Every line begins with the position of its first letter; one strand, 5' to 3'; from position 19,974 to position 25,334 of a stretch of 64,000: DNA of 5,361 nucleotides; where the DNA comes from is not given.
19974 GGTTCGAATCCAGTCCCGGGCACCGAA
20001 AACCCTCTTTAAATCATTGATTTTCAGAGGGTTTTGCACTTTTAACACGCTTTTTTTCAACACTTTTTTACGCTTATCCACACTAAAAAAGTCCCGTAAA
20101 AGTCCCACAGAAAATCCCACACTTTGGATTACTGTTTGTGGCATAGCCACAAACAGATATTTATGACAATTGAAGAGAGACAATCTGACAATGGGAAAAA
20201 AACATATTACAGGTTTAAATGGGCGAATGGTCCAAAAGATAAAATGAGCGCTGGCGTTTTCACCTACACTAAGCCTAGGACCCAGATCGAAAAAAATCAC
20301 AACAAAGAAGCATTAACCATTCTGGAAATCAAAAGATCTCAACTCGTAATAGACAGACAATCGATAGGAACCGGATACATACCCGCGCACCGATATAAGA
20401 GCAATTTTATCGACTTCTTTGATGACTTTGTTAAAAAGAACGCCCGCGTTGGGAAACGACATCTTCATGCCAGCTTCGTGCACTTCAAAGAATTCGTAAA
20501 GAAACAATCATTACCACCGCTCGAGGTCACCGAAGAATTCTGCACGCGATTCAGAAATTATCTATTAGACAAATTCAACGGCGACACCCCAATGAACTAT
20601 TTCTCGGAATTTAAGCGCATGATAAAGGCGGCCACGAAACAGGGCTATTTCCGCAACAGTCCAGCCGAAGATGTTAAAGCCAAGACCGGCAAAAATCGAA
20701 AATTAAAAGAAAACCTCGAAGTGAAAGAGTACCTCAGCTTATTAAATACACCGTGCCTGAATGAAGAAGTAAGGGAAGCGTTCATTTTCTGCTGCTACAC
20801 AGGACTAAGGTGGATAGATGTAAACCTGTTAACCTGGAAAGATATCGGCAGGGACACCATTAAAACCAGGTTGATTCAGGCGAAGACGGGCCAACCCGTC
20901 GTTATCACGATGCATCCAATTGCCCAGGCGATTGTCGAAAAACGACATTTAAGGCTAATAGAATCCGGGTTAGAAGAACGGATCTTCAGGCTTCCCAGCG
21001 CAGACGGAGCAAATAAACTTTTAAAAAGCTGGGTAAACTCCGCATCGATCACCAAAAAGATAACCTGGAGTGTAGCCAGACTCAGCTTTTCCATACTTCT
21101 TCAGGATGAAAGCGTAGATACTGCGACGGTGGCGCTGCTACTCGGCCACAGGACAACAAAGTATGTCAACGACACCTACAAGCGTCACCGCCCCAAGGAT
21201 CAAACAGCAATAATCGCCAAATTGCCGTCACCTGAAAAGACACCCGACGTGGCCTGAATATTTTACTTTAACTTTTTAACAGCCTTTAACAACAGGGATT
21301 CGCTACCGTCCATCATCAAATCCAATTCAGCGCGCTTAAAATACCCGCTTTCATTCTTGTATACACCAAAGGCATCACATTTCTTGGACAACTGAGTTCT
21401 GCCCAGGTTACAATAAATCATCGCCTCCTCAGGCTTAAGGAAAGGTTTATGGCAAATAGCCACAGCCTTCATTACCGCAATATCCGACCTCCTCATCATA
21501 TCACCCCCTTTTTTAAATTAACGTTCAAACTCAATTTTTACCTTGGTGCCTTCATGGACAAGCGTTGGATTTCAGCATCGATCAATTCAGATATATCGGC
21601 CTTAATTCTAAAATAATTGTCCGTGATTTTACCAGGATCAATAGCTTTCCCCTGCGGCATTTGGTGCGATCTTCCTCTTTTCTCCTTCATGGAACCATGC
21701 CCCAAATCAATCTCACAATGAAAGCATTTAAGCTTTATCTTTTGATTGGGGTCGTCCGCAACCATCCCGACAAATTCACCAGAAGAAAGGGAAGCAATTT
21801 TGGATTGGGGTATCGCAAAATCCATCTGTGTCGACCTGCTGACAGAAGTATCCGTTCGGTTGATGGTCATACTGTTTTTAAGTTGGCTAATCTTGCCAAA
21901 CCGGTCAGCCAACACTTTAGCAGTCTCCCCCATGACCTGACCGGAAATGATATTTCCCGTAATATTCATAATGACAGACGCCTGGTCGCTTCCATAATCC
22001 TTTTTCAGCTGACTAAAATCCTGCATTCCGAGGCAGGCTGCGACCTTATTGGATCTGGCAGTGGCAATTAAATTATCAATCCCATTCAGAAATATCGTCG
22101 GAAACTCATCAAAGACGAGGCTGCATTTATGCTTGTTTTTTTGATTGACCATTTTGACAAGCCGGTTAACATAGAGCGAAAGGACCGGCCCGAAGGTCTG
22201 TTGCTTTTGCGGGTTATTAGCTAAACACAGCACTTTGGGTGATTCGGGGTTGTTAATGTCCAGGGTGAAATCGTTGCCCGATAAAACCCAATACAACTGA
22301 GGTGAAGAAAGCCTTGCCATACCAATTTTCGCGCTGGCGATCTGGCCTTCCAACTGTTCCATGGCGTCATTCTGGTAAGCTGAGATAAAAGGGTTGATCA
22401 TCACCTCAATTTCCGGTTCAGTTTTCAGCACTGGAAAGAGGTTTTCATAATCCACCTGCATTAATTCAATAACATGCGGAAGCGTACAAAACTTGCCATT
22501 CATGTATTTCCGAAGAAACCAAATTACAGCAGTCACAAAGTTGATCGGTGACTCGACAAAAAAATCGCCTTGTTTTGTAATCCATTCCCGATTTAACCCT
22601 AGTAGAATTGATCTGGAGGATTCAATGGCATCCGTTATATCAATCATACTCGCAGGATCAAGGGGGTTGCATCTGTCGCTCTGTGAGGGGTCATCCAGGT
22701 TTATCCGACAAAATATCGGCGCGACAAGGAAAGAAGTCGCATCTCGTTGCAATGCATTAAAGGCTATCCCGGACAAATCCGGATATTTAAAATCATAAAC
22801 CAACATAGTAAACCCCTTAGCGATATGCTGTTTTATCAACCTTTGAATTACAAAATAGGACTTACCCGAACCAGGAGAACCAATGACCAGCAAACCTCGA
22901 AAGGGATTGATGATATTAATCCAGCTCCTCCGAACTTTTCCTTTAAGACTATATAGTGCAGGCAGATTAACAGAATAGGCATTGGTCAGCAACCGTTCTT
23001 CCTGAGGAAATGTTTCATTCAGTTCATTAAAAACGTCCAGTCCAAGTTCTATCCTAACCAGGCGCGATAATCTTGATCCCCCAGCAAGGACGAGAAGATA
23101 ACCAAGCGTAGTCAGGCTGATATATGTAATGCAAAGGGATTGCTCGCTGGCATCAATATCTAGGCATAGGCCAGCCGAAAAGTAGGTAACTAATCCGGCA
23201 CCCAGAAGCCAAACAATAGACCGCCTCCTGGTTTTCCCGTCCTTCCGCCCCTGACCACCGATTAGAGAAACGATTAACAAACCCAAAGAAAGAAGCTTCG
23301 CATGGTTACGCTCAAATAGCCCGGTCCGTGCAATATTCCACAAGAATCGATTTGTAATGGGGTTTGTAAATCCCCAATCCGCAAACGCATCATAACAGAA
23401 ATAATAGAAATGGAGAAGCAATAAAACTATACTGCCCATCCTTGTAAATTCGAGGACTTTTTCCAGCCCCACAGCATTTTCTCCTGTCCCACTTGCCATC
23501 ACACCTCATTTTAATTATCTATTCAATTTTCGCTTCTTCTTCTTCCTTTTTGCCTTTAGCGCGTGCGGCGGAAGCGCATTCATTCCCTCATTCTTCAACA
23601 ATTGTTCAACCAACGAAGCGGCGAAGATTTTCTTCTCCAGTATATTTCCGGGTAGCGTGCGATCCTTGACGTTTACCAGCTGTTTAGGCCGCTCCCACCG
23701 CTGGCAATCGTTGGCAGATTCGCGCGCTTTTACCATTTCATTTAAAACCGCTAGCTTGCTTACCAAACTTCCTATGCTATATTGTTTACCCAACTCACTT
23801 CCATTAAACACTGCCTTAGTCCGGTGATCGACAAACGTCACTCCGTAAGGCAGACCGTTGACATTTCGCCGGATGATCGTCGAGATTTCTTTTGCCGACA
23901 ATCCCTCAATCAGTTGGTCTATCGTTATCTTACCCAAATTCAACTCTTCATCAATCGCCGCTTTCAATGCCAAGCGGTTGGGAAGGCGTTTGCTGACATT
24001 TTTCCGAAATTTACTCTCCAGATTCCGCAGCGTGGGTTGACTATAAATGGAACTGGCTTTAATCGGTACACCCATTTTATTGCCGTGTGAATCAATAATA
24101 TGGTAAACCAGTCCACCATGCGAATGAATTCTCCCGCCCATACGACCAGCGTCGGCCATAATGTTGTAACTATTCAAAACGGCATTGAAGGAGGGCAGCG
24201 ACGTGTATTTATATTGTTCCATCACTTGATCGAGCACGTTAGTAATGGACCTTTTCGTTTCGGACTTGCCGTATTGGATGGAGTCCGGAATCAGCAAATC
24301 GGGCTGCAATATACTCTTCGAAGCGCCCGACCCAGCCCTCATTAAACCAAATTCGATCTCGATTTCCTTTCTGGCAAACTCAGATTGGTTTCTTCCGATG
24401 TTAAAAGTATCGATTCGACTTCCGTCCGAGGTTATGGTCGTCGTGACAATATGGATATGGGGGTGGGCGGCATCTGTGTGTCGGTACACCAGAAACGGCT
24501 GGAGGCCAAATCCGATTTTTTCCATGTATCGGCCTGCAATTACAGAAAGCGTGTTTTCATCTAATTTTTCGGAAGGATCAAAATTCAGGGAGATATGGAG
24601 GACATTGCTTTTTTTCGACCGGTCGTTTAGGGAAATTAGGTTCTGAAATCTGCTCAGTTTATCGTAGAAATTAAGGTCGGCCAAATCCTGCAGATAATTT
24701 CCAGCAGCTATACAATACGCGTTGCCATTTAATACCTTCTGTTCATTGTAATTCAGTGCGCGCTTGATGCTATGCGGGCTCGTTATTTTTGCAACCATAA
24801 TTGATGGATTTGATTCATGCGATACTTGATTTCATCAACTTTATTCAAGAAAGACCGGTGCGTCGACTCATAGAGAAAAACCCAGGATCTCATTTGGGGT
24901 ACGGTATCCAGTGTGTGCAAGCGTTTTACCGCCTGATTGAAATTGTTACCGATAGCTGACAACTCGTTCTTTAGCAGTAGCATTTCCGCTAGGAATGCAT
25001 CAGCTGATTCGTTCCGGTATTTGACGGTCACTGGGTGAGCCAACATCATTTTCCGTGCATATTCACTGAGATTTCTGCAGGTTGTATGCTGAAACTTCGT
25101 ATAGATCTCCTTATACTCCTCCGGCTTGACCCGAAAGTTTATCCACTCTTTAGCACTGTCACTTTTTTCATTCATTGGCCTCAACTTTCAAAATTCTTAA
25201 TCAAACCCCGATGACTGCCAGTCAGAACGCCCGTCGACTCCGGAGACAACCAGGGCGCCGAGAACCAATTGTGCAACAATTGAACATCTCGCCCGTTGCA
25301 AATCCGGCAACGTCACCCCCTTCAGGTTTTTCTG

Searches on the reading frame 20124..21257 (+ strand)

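Call 5: search_protein_families(library=pfam, proteins=[window:20124-21257:+], max_evalue=0.01)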
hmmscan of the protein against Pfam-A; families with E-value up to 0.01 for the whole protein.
window:20124-21257:+ (377 aa): 2 families
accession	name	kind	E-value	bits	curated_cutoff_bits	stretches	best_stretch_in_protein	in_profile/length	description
PF13102.12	Phage_int_SAM_5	-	1.4e-16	61.1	22.3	1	94-182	1-94/98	Phage integrase SAM-like domain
PF00589.27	Phage_integrase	-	9.2e-09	35.7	27.1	1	198-356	3-169/172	Phage integrase family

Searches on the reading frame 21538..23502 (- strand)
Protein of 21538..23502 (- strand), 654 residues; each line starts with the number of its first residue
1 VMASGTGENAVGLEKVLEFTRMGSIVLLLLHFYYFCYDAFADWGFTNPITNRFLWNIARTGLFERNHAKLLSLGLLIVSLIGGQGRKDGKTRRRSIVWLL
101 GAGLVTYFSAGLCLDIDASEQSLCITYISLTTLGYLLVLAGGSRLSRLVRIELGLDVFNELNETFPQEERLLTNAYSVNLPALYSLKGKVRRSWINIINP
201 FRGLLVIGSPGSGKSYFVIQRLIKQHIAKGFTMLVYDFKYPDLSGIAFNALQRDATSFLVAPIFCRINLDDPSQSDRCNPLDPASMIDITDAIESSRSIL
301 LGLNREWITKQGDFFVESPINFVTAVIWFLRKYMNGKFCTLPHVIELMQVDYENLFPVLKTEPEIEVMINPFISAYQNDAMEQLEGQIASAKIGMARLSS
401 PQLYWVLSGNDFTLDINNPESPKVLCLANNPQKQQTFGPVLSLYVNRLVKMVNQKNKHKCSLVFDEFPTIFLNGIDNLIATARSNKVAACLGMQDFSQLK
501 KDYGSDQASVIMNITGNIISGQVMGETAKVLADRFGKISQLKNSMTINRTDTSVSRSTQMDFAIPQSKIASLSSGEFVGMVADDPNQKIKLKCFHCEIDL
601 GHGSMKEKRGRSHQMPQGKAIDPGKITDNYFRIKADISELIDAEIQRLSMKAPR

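Call 5: search_protein_families(library=pfam, proteins=[window:21538-23502:-], max_evalue=0.01)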
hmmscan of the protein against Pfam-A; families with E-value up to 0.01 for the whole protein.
window:21538-23502:- (654 aa): 5 families
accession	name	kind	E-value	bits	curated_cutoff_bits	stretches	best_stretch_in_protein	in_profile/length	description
PF14293.11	YWFCY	-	2.4e-47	161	24.4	1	8-149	1-143/144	YWFCY protein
PF02534.20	T4SS-DNA_transf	-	2.4e-14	53.5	20.1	1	194-559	37-406/468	Type IV secretory system Conjugative DNA transfer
PF10412.15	TrwB_AAD_bind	-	6.9e-14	52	20.5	1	422-591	205-386/387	Type IV secretion-system coupling protein DNA-binding domain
PF12696.13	TraG-D_C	-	1.5e-12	48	22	1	461-551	3-95/126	TraM recognition site of TraD and TraG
PF01935.23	DUF87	-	0.0074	16.8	23.2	0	204-328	26-145/220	Helicase HerA, central domain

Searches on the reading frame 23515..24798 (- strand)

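Call 5: search_protein_families(library=pfam, proteins=[window:23515-24798:-], max_evalue=0.01)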
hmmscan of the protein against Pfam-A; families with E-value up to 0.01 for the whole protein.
window:23515-24798:- (427 aa): 1 family
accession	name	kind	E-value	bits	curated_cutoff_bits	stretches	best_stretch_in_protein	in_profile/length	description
PF03432.20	Relaxase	-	2.5e-27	96.2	24.6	1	42-152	21-132/132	MobA/VirD2-like, nuclease domain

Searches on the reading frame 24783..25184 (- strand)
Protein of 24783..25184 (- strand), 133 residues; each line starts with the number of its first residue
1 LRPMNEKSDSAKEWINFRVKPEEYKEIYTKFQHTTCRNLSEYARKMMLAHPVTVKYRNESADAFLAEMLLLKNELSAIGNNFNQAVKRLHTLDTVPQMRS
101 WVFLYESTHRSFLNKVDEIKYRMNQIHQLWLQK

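Call 5: search_protein_families(library=pfam, proteins=[window:24783-25184:-], max_evalue=0.01)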
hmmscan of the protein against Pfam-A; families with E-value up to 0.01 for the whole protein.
window:24783-25184:- (133 aa): 2 families
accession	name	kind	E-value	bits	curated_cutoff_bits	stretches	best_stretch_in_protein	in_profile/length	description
PF21983.2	NikA-like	-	2.6e-12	47.1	27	1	13-87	5-70/72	Mobilization protein NikA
PF19514.5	MobC_2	-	5.4e-09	36.3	27.5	1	6-92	15-101/140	MobC-like protein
